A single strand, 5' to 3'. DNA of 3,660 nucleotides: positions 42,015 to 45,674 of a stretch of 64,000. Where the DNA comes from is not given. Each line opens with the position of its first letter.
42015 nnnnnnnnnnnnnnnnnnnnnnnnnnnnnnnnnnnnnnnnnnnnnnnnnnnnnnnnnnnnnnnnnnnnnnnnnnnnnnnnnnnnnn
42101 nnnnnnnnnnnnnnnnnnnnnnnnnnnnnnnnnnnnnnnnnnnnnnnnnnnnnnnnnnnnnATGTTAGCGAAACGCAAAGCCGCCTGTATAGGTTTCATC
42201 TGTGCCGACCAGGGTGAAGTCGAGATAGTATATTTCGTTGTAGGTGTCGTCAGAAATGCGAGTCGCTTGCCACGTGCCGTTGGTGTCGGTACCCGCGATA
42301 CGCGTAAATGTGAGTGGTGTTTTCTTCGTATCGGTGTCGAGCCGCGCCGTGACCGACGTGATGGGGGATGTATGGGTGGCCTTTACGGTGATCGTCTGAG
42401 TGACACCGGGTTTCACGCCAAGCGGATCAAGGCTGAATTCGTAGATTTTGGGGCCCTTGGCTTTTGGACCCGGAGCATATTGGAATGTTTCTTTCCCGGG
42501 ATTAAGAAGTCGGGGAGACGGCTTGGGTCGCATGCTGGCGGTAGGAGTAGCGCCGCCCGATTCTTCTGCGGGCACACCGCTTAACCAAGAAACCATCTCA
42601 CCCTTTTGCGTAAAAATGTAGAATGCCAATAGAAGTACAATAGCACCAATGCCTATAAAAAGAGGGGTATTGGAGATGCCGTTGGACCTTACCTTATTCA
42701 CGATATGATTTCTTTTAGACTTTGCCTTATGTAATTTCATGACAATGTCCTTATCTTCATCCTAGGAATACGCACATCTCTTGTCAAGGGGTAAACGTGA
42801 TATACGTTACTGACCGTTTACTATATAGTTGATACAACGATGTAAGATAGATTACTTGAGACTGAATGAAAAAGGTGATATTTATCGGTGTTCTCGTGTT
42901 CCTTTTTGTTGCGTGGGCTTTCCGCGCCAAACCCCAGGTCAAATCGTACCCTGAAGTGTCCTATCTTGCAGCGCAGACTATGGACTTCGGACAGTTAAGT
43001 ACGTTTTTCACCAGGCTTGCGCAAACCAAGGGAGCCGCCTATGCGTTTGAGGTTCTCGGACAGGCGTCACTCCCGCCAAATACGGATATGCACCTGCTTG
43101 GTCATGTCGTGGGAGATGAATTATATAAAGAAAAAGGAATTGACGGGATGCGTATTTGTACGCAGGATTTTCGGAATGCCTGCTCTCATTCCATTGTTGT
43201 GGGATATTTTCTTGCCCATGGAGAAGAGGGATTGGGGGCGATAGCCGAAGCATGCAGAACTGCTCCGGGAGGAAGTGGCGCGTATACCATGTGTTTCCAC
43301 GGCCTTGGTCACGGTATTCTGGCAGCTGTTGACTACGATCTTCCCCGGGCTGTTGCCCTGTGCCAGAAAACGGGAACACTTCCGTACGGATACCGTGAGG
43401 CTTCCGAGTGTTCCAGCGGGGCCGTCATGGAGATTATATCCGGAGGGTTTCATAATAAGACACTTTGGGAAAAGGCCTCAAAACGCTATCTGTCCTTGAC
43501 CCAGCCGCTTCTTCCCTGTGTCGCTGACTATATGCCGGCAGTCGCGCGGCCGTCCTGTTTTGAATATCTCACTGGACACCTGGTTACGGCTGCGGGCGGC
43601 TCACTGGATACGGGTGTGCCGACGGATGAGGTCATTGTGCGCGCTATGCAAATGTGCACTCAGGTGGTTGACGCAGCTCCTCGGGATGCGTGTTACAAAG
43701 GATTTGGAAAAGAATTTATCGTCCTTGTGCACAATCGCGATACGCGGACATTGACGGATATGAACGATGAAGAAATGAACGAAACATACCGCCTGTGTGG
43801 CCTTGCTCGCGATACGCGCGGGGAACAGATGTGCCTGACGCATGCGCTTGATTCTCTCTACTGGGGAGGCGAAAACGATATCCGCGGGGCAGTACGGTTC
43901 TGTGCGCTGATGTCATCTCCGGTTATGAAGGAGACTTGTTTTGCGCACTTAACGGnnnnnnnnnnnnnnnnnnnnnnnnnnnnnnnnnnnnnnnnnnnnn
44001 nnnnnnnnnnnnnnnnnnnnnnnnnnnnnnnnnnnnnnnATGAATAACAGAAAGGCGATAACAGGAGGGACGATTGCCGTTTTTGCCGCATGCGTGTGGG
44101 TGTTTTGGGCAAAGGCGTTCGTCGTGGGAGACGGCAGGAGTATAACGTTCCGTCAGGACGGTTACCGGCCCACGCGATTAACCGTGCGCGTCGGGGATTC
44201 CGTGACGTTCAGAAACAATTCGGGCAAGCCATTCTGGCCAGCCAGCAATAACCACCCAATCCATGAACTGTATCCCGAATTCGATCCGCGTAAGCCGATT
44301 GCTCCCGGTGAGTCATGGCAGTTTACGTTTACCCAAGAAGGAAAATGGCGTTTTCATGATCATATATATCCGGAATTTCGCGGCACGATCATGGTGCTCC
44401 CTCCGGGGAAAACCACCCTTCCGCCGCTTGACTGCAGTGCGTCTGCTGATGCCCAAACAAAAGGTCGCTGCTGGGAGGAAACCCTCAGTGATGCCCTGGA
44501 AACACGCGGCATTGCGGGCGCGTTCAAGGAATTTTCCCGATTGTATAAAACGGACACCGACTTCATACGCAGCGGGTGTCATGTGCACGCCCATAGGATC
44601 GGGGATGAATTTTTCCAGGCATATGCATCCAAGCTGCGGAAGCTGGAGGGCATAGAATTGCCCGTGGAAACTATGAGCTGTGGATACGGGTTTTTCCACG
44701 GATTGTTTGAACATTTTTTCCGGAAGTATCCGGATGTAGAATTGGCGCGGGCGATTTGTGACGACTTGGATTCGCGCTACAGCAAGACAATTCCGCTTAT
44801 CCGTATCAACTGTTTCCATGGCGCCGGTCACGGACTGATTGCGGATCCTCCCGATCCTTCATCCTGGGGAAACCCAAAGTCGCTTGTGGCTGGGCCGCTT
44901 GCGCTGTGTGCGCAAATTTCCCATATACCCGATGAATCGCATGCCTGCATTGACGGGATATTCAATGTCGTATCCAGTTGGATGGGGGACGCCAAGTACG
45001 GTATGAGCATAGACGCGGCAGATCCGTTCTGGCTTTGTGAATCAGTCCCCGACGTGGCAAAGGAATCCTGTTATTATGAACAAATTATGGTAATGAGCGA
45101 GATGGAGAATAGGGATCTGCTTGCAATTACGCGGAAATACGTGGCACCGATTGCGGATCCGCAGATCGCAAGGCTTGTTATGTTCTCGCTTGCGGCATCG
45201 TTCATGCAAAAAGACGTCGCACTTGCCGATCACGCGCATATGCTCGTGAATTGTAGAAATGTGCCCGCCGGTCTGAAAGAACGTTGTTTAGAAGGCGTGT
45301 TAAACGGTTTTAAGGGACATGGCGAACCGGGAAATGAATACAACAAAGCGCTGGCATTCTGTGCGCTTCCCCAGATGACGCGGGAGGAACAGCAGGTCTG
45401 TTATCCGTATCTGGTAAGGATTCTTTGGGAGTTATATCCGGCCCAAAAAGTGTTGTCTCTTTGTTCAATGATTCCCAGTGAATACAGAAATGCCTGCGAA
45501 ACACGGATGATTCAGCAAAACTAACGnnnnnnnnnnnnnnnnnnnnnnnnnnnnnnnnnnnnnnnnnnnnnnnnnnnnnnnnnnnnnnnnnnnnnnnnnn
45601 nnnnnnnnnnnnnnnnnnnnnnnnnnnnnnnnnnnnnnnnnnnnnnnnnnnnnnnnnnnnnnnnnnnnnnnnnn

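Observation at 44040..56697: Four paralogs carry an N-terminal cupredoxin-like domain with an H...H-D-H signature instead of the blue-copper Cys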

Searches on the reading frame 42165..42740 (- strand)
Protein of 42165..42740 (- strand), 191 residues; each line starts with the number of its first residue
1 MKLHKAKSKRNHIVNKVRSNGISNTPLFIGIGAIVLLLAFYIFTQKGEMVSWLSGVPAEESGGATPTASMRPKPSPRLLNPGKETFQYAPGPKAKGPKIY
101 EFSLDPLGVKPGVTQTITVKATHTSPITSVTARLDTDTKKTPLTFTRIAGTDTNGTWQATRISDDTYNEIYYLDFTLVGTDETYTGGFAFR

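Call 21: search_protein_families(library=pfam, proteins=[window:42165-42740:-], max_evalue=0.1)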
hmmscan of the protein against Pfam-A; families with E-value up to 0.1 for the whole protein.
window:42165-42740:- (191 aa): 1 family
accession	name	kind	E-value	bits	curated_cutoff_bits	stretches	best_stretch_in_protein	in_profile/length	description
PF17957.7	Big_7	-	0.037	15.1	24.1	1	111-163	16-58/70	Bacterial Ig domain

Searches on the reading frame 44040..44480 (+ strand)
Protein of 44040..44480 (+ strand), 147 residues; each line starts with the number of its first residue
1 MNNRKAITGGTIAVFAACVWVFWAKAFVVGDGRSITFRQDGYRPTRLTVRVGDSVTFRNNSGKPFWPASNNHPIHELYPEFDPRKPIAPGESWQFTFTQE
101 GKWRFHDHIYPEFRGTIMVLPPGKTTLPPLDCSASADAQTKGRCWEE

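Call 6: search_solved_structures(query=window:44040-44480:+, max_evalue=10, show_alignments=3)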
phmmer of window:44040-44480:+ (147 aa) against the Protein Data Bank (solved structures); distinct sequences matched with E-value up to 10: 54.
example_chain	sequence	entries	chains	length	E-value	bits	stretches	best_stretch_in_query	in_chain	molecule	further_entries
9cck_A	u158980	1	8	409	5.1e-05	26.3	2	46-114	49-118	Copper-containing nitrite reductase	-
1sfd_A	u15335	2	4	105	0.0002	24.4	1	29-119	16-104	Amicyanin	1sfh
4p5r_A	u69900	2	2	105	0.00028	24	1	29-119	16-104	Amicyanin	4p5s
1sf3_A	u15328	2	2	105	0.00028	23.9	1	29-119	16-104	Amicyanin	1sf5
1mda_A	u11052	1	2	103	0.0005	23.1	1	29-119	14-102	AMICYANIN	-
1aac_A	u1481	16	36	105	0.00053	23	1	29-119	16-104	AMICYANIN | PROTEIN (AMICYANIN)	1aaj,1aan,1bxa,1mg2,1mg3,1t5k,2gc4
3ie9_A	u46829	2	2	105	0.00053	23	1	29-119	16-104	Amicyanin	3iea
2qdv_A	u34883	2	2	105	0.00054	23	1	29-119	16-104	Amicyanin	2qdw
2idq_A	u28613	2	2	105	0.00099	22.2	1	29-119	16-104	Amicyanin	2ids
3rym_A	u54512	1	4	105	0.0013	21.7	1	29-119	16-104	Amicyanin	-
2idt_A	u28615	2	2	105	0.0013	21.7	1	29-119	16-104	Amicyanin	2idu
1pla_A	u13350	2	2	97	0.0016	21.5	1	42-107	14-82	PLASTOCYANIN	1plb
1byo_A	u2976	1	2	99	0.0022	21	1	42-106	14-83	PROTEIN (PLASTOCYANIN)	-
1byp_A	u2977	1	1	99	0.0023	20.9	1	42-106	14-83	PROTEIN (PLASTOCYANIN)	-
2gb2_A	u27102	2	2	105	0.0029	20.6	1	29-119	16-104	Amicyanin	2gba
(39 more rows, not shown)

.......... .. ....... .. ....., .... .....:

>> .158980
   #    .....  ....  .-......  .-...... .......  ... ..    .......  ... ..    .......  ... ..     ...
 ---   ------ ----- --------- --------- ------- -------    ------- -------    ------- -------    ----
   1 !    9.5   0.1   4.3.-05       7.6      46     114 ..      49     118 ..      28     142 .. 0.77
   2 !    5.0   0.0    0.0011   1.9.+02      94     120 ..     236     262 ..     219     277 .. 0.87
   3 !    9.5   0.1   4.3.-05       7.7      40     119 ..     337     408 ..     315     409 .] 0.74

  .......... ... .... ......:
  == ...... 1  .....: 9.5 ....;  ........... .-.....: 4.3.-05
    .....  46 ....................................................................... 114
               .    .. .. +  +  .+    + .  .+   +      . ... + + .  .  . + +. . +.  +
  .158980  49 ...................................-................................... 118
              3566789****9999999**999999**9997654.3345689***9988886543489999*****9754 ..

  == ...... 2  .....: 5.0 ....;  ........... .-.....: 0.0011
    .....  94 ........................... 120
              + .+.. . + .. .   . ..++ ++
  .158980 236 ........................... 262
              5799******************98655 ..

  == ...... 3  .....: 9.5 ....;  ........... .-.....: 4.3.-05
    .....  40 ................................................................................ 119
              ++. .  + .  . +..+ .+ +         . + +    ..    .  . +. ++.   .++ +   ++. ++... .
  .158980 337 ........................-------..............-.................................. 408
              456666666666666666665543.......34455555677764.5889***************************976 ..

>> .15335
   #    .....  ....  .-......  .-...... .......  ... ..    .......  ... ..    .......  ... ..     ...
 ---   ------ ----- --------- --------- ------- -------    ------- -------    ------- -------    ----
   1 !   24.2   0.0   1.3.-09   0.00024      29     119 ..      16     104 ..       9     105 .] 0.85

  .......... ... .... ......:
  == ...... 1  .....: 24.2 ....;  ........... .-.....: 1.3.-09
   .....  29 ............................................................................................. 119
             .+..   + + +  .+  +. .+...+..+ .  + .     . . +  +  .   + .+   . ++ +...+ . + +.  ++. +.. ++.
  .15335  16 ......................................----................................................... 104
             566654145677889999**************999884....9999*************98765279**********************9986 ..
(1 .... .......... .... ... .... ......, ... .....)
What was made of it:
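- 44139..44399 (+): Cys-less cupredoxin ('W') domain of paralog 4 (ORF 44040-45524). Amicyanin alignment end to end (call 6).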

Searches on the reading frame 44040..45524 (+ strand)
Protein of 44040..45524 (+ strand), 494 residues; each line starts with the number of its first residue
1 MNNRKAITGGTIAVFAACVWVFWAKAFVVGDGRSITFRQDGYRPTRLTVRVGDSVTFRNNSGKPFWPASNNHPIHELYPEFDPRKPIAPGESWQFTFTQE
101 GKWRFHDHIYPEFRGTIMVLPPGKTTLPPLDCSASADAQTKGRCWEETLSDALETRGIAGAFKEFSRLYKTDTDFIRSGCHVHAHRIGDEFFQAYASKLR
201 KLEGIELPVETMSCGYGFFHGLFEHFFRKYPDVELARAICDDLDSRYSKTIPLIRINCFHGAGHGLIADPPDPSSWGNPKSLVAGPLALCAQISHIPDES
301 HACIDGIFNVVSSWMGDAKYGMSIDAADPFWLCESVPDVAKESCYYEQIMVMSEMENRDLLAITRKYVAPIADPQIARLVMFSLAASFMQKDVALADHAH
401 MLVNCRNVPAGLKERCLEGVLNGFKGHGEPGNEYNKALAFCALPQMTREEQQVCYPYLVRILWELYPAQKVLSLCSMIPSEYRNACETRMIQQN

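Call 3: search_protein_families(library=pfam, proteins=[window:44040-45524:+], max_evalue=1)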
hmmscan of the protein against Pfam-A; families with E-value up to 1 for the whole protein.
window:44040-45524:+ (494 aa): 2 families
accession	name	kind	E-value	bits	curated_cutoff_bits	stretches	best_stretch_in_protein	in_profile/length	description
PF13473.12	Cupredoxin_1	-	3.3e-06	27.5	27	1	12-119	2-104/104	Cupredoxin-like domain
PF00127.26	Copper-bind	-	0.19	12.6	21.2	1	42-106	14-83/99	Copper binding proteins, plastocyanin/azurin family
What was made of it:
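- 44139..44399 (+): Pfam PF13473 27.5 bits against GA 27 (call 3).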

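Call 4: search_protein_families(library=ncbifam, proteins=[window:44040-45524:+], max_evalue=1)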
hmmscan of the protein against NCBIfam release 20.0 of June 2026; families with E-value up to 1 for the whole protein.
window:44040-45524:+ (494 aa): 1 family
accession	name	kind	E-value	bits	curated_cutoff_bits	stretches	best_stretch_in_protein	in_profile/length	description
TIGR02656.1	cyanin_plasto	equivalog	0.00092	19.6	87.85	1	41-106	13-83/99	plastocyanin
